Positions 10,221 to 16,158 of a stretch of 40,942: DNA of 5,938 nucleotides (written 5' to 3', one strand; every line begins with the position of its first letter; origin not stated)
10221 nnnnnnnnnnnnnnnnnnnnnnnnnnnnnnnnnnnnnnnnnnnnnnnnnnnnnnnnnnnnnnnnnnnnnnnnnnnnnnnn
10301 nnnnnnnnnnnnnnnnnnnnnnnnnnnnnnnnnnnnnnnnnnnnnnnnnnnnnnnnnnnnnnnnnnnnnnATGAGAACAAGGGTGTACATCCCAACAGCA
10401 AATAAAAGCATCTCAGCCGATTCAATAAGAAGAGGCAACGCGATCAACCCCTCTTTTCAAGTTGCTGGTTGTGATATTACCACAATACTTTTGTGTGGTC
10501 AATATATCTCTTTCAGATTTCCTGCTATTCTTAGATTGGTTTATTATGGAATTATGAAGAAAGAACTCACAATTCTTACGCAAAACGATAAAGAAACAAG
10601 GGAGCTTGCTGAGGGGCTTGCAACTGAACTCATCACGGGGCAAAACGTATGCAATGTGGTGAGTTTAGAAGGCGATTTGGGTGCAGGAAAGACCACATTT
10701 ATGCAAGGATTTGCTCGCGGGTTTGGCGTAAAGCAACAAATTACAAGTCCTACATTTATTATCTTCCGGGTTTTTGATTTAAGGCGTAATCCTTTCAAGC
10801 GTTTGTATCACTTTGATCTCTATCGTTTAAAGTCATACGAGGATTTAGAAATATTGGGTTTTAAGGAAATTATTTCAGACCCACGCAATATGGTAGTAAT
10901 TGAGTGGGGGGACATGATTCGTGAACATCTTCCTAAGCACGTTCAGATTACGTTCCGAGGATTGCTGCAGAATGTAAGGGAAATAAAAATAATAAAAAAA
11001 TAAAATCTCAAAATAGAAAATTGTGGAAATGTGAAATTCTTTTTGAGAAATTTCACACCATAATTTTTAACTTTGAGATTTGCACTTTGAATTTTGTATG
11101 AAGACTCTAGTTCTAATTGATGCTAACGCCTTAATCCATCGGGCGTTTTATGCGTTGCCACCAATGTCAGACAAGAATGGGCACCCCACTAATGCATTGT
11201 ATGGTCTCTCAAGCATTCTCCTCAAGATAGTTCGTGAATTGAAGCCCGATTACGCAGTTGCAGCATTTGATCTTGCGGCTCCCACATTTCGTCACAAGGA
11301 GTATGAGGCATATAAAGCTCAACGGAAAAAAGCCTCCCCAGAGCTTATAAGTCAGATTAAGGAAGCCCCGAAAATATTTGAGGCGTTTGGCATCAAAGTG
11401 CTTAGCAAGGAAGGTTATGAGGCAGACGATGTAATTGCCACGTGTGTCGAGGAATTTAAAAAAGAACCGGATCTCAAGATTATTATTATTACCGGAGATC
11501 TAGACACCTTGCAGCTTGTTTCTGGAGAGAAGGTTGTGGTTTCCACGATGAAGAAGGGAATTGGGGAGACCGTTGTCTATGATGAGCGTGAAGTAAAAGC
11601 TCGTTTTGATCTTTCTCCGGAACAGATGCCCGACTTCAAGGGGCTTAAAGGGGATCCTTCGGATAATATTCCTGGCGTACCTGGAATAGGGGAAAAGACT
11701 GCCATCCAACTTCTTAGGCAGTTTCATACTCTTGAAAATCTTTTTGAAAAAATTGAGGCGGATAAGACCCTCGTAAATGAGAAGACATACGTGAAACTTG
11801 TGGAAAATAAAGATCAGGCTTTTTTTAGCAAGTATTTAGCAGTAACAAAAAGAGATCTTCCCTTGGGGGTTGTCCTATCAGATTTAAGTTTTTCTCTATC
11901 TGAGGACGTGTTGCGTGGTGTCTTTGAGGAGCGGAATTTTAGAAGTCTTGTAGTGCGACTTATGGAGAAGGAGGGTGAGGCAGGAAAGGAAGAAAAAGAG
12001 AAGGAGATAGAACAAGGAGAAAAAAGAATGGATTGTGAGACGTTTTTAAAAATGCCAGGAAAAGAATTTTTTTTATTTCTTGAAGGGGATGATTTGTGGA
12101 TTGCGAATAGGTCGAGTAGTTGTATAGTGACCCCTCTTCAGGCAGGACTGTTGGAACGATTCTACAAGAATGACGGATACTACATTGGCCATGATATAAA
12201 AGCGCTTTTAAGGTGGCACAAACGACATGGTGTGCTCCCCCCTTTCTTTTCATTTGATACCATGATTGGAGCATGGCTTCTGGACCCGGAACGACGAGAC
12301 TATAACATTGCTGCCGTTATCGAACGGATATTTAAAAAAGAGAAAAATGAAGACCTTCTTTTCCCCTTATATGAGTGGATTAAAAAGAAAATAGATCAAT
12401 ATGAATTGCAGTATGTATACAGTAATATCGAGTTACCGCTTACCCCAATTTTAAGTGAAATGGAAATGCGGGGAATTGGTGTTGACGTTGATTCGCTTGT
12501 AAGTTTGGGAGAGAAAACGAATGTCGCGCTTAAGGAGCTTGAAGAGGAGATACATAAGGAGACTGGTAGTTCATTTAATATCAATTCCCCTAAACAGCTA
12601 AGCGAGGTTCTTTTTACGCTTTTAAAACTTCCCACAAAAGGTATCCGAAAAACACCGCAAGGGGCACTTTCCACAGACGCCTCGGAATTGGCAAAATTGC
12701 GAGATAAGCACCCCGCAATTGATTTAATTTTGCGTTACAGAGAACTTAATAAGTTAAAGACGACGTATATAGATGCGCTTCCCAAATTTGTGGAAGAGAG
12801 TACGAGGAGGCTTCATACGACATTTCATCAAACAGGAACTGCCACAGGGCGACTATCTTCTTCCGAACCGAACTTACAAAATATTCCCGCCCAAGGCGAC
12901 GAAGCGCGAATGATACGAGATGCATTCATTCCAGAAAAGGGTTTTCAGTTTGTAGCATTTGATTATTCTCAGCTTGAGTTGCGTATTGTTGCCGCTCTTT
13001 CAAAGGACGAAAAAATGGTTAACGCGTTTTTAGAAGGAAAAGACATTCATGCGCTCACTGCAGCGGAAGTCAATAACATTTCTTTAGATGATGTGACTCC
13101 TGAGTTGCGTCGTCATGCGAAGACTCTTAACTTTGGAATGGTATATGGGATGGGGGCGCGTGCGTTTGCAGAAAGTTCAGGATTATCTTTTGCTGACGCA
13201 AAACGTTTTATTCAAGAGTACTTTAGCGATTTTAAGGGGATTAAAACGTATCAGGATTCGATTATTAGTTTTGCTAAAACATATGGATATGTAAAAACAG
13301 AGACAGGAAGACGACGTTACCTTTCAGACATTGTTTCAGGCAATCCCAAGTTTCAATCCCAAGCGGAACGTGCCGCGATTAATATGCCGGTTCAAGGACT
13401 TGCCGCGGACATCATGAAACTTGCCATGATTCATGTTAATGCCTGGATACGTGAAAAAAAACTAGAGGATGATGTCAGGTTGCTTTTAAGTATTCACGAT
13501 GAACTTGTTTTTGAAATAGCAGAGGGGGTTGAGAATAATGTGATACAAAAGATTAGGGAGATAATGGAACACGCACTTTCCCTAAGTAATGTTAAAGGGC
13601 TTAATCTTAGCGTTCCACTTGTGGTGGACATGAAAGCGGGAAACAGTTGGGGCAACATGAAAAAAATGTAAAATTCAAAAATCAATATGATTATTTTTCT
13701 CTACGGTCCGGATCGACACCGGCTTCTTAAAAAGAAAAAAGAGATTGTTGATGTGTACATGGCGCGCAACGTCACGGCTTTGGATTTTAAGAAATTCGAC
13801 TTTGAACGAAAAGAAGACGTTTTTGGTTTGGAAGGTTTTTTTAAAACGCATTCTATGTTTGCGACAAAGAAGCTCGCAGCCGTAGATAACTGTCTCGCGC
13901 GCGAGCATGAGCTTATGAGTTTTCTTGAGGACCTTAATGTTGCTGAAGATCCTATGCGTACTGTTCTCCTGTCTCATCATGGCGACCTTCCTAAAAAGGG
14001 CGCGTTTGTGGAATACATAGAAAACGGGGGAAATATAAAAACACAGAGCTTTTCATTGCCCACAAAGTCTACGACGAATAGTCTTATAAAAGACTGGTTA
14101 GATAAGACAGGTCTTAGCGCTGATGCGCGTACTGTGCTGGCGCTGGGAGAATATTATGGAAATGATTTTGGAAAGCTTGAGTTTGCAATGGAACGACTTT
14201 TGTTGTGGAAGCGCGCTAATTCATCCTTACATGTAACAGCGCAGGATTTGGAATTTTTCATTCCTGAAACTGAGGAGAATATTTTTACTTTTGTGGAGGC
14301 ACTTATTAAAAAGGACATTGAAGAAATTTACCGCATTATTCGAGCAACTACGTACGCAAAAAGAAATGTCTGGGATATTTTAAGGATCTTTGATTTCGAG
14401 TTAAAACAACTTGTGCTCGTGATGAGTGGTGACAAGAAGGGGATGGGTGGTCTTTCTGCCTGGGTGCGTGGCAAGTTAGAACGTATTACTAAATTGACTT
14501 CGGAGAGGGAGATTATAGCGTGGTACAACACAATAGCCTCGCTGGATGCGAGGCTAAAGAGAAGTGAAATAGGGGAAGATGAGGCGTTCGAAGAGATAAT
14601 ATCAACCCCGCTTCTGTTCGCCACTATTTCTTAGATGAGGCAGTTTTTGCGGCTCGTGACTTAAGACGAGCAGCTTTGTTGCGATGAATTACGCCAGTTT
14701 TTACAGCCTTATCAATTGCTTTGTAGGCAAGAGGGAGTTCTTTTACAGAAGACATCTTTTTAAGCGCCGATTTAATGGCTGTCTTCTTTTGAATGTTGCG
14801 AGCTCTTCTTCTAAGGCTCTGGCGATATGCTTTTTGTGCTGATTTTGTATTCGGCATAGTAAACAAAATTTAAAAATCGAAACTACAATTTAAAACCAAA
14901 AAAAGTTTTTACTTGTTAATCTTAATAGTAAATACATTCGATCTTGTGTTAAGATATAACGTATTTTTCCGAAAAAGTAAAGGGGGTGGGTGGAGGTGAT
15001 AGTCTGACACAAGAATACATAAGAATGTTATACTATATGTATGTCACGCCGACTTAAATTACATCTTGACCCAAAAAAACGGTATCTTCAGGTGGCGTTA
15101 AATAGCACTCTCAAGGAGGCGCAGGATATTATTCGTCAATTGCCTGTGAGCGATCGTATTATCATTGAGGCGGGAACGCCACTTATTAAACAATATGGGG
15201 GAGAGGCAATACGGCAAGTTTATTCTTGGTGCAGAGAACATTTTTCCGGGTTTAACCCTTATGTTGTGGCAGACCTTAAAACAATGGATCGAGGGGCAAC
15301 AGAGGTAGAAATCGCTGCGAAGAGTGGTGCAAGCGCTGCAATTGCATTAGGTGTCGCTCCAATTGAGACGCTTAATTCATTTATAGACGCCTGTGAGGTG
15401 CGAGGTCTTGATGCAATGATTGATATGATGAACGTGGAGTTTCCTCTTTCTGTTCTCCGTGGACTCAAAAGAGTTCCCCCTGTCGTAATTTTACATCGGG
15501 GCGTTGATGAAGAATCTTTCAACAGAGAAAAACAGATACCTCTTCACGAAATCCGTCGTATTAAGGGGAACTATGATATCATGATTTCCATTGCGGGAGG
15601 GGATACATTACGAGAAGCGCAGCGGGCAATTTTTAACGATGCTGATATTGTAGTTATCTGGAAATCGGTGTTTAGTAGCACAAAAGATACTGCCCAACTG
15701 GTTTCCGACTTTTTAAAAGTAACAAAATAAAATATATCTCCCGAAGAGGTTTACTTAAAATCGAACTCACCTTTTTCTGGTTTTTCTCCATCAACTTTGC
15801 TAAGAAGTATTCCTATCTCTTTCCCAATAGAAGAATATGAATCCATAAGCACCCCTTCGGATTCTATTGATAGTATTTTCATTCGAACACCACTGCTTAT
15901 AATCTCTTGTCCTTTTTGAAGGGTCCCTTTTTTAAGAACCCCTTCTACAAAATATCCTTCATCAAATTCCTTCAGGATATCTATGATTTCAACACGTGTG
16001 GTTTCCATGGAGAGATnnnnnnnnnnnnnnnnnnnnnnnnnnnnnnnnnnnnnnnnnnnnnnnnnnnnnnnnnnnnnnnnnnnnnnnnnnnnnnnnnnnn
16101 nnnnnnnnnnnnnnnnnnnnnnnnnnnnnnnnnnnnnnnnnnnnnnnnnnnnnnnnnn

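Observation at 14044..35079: Apparently perfect 10,513-bp head-to-tail tandem duplication covering 11 genes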

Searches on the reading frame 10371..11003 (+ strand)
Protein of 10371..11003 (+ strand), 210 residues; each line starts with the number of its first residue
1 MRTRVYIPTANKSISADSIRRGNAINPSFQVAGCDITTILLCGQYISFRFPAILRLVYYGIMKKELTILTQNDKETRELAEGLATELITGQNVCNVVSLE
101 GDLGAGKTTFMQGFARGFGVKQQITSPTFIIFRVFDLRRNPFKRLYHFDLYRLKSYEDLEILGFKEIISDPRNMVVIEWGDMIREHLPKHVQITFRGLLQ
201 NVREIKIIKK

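Call 46: find_encoding_contigs(protein=window:10371-11003:+, flank=10000, max_places=10)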
Protein window:10371-11003:+ (210 aa): 1 contig read that carries it; 1 place shown.
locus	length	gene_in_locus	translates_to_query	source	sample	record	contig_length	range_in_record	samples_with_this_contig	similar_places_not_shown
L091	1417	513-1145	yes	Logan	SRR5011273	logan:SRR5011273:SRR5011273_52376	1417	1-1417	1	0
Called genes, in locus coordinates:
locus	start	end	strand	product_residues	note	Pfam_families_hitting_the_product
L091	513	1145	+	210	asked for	PF02367:TsaE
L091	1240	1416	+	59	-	?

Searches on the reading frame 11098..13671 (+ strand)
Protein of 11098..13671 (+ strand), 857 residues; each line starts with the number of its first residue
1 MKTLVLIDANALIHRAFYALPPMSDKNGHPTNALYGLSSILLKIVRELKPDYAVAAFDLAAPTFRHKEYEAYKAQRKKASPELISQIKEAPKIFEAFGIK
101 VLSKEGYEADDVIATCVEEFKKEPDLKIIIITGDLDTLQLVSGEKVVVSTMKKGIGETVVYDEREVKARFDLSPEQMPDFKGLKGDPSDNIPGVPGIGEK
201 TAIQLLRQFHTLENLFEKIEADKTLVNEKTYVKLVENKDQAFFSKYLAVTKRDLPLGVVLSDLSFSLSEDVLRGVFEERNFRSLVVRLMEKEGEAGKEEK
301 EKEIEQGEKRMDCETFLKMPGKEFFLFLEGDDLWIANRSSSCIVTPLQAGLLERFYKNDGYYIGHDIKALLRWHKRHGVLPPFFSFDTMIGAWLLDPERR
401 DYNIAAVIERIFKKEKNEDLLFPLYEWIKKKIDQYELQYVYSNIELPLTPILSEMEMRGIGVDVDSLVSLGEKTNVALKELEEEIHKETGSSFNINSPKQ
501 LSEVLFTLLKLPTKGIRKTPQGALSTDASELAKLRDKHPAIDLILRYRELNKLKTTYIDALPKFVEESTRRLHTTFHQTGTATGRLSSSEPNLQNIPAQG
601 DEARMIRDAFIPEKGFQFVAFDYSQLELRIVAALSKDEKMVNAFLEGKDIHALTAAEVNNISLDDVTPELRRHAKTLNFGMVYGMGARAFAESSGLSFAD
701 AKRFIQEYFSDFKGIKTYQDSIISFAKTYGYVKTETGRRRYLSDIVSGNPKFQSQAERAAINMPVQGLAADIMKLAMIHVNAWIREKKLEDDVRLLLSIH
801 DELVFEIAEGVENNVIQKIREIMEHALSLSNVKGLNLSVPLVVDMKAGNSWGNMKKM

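Call 26: find_encoding_contigs(protein=window:11098-13671:+, flank=10000, max_places=10)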
Protein window:11098-13671:+ (857 aa): 1 contig read that carries it; 1 place shown.
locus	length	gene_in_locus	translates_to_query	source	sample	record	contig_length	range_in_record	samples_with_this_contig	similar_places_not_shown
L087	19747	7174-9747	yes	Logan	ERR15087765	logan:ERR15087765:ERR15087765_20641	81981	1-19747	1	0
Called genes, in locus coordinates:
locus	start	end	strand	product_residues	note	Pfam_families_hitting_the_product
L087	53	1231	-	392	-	PF00932:LTD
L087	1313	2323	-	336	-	PF06068:TIP49 (faint), PF05496:RuvB_N, PF00004:AAA, PF07728:AAA_5, PF17864:AAA_lid_4, PF05491:WHD_RuvB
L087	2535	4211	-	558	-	PF05157:MshEN (faint), PF00437:T2SSE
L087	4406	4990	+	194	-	-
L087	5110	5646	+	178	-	-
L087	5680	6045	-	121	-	-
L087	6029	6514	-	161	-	-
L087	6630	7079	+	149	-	PF02367:TsaE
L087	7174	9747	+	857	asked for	PF02739:5_3_exonuc_N, PF01367:5_3_exonuc, PF00476:DNA_pol_A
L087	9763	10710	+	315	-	-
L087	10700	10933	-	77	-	PF01649:Ribosomal_S20p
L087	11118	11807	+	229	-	PF00215:OMPdecase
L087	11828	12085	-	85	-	-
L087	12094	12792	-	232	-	-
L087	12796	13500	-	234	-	PF01145:Band_7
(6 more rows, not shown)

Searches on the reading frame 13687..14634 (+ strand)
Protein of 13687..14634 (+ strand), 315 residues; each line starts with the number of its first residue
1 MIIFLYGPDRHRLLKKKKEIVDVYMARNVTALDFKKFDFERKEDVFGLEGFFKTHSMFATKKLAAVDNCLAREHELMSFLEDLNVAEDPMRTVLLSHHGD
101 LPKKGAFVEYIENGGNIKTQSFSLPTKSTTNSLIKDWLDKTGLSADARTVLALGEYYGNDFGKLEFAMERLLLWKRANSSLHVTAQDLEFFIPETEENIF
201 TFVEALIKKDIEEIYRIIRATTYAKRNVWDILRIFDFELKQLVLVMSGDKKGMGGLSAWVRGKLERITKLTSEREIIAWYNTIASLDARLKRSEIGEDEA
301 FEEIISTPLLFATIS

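Call 6: search_protein_families(library=pfam, proteins=[window:13687-14634:+], max_evalue=0.01)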
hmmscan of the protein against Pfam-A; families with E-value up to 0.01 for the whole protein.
window:13687-14634:+ (315 aa): 2 families
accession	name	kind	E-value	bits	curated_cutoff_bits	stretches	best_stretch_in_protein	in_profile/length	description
PF21694.2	DNA_pol3_delta_C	-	0.00018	21.9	27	1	196-305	1-118/121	DNA polymerase III delta subunit, C-terminal domain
PF06144.19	DNA_pol3_delta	-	0.0048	17.3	21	0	4-105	2-108/124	DNA polymerase III, delta subunit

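Call 10: find_encoding_contigs(protein=window:13687-14634:+, flank=10000, max_places=10)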
Protein window:13687-14634:+ (315 aa): 1 contig read that carries it; 1 place shown.
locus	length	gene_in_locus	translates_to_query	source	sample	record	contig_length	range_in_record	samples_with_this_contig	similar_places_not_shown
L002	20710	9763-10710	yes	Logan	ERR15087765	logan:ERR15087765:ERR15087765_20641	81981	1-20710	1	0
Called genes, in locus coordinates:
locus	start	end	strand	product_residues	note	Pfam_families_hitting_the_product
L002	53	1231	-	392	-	PF00932:LTD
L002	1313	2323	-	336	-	PF06068:TIP49 (faint), PF05496:RuvB_N, PF00004:AAA, PF07728:AAA_5, PF17864:AAA_lid_4, PF05491:WHD_RuvB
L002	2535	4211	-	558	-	PF05157:MshEN (faint), PF00437:T2SSE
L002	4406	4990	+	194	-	-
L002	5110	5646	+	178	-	-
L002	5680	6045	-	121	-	-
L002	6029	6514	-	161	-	-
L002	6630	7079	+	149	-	PF02367:TsaE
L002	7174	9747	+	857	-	PF02739:5_3_exonuc_N, PF01367:5_3_exonuc, PF00476:DNA_pol_A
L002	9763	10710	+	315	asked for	-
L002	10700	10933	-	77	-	PF01649:Ribosomal_S20p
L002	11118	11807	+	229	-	PF00215:OMPdecase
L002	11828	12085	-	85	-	-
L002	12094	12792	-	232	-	-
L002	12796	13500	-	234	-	PF01145:Band_7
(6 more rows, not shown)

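Call 48: search_protein_families(library=ncbifam, proteins=[window:13687-14634:+], max_evalue=0.01)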
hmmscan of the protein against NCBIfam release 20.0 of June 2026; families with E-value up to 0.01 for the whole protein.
window:13687-14634:+ (315 aa): 2 families
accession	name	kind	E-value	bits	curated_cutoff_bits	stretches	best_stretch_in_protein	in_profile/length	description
TIGR01128.2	holA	equivalog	1.2e-26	93.8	80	1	2-305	1-313/316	DNA polymerase III subunit delta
NF011512.0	PRK14950.1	equivalog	0.0015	17.8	593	1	196-296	247-347/585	DNA polymerase III subunits gamma and tau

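Call 55: find_homologous_proteins(query=window:13687-14634:+, max_evalue=1e-10)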
Query window:13687-14634:+ (315 aa): 8 proteins with E <= 1e-10 among 1618 candidates.
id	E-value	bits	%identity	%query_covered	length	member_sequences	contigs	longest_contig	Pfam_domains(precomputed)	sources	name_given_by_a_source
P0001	8.4e-121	421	100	62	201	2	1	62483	-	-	-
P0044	3.9e-102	360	55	99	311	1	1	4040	-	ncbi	-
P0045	1.2e-100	355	54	99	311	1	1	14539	-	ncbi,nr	ncbi:MAG: hypothetical protein HZA36_02525 [Parcubacteria group bacterium]|nr:hypothetical protein [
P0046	4.4e-99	350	54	99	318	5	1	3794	-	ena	-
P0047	5.3e-99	350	54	99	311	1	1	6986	-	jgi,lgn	-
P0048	6.1e-99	350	54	99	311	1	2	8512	-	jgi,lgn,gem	-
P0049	7.0e-98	346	53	99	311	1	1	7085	-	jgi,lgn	-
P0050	2.6e-95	338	52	99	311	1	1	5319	-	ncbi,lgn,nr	ncbi:MAG: hypothetical protein HZA35_02290 [Parcubacteria group bacterium]|nr:hypothetical protein [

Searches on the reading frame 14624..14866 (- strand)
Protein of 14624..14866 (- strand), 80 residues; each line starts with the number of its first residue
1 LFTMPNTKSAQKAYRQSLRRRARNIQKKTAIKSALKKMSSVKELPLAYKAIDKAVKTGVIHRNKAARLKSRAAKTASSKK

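Call 6: search_protein_families(library=pfam, proteins=[window:14624-14866:-], max_evalue=0.01)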
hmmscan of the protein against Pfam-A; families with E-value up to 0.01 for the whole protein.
window:14624-14866:- (80 aa): 1 family
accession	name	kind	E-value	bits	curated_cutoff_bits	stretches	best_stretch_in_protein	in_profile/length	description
PF01649.23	Ribosomal_S20p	-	1.8e-15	57.8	29.5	1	5-75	1-81/83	Ribosomal protein S20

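Call 28: list_cluster_members(proteins=[L003:11016-15305:+, window:14624-14857:-, window:15041-15730:+, window:15751-16008:-, window:16719-17423:-, window:17722-18294:+, window:19630-20094:+, window:21108-22040:+, window:3977-5155:-, window:5237-6247:-])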
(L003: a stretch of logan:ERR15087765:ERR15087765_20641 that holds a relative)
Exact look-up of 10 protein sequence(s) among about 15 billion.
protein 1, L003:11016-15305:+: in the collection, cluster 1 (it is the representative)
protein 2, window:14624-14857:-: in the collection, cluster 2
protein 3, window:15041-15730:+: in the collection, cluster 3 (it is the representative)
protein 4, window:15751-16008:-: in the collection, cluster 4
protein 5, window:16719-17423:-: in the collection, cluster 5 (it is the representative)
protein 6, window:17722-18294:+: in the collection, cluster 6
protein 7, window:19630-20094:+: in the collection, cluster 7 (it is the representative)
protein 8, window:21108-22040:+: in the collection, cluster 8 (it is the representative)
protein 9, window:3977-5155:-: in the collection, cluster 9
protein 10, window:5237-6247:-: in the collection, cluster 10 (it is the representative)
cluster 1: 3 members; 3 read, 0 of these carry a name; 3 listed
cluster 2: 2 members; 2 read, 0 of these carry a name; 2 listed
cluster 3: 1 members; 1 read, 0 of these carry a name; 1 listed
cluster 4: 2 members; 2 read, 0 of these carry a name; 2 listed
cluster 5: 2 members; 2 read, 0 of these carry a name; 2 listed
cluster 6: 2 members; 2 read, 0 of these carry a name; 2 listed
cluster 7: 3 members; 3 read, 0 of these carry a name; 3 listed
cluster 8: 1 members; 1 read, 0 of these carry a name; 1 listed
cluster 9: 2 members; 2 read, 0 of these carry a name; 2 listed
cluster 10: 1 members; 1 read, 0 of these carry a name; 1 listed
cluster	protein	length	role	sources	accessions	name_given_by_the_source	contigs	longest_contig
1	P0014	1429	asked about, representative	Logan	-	-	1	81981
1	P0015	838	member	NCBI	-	-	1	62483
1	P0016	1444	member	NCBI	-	-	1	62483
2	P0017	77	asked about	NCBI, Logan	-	-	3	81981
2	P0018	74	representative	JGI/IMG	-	-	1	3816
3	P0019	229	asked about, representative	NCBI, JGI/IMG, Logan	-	-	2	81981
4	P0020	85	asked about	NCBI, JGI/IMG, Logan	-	-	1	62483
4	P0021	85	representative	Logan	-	-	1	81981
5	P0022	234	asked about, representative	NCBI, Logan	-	-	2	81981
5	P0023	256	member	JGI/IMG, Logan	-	-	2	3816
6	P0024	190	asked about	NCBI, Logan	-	-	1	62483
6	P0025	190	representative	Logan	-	-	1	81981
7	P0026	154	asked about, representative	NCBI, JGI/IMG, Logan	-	-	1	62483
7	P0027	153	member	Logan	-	-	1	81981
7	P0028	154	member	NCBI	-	-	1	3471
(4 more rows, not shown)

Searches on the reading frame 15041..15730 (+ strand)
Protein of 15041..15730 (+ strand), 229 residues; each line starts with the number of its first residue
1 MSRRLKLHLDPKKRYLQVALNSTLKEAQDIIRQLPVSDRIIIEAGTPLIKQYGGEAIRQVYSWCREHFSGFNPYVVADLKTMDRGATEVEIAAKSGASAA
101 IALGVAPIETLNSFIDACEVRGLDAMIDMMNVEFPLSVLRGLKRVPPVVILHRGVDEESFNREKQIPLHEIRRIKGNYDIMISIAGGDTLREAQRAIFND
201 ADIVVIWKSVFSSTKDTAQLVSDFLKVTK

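Call 6: search_protein_families(library=pfam, proteins=[window:15041-15730:+], max_evalue=0.01)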
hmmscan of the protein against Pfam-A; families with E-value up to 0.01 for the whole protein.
window:15041-15730:+ (229 aa): 1 family
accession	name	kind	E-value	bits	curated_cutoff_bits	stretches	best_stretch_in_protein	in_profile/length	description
PF00215.30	OMPdecase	-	5.3e-18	66.2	27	1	15-213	2-211/221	Orotidine 5'-phosphate decarboxylase / HUMPS family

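Call 48: search_protein_families(library=ncbifam, proteins=[window:15041-15730:+], max_evalue=0.01)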
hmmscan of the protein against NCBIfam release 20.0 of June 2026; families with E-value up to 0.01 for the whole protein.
window:15041-15730:+ (229 aa): 7 families
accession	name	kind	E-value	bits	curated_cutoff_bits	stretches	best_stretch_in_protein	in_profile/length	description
NF009833.0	PRK13307.1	equivalog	8.7e-50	169.7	274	1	14-226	173-377/392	bifunctional 5,6,7,8-tetrahydromethanopterin hydro-lyase/3-hexulose-6-phosphate synthase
NF005442.0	PRK07028.1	equivalog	6.8e-29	100.7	593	1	14-215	4-198/430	bifunctional hexulose-6-phosphate synthase/ribonuclease regulator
TIGR03128.2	RuMP_HxlA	equivalog_domain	2.5e-26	92.6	200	1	16-214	1-192/205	3-hexulose-6-phosphate synthase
NF041755.1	RuMP_HxlAB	equivalog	2.7e-24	85.9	500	1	14-212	4-195/391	bifunctional 3-hexulose-6-phosphate synthase/6-phospho-3-hexuloisomerase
NF009831.0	PRK13305.1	equivalog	8.5e-11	41.6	294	1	14-224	4-207/220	3-keto-L-gulonate-6-phosphate decarboxylase UlaD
NF009832.1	PRK13306.1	subfamily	5e-08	32.6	250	1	14-204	3-185/215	3-dehydro-L-gulonate-6-phosphate decarboxylase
NF001376.0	PRK00278.2-3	equivalog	0.0021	17.5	284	1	87-226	118-253/255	indole-3-glycerol phosphate synthase TrpC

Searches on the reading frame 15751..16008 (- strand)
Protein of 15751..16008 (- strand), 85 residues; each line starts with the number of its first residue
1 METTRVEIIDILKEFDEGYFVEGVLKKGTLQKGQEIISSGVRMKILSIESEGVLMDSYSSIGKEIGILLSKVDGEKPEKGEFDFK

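Call 6: search_protein_families(library=pfam, proteins=[window:15751-16008:-], max_evalue=0.01)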
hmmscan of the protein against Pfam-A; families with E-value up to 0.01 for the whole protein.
window:15751-16008:- (85 aa): 0 families

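Call 48: search_protein_families(library=ncbifam, proteins=[window:15751-16008:-], max_evalue=0.01)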
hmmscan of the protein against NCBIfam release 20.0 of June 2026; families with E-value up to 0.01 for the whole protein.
window:15751-16008:- (85 aa): 0 families

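Call 51: search_protein_families(library=padloc, proteins=[window:15751-16008:-], max_evalue=0.01)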
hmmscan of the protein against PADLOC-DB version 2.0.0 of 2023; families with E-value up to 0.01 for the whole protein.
window:15751-16008:- (85 aa): 0 families
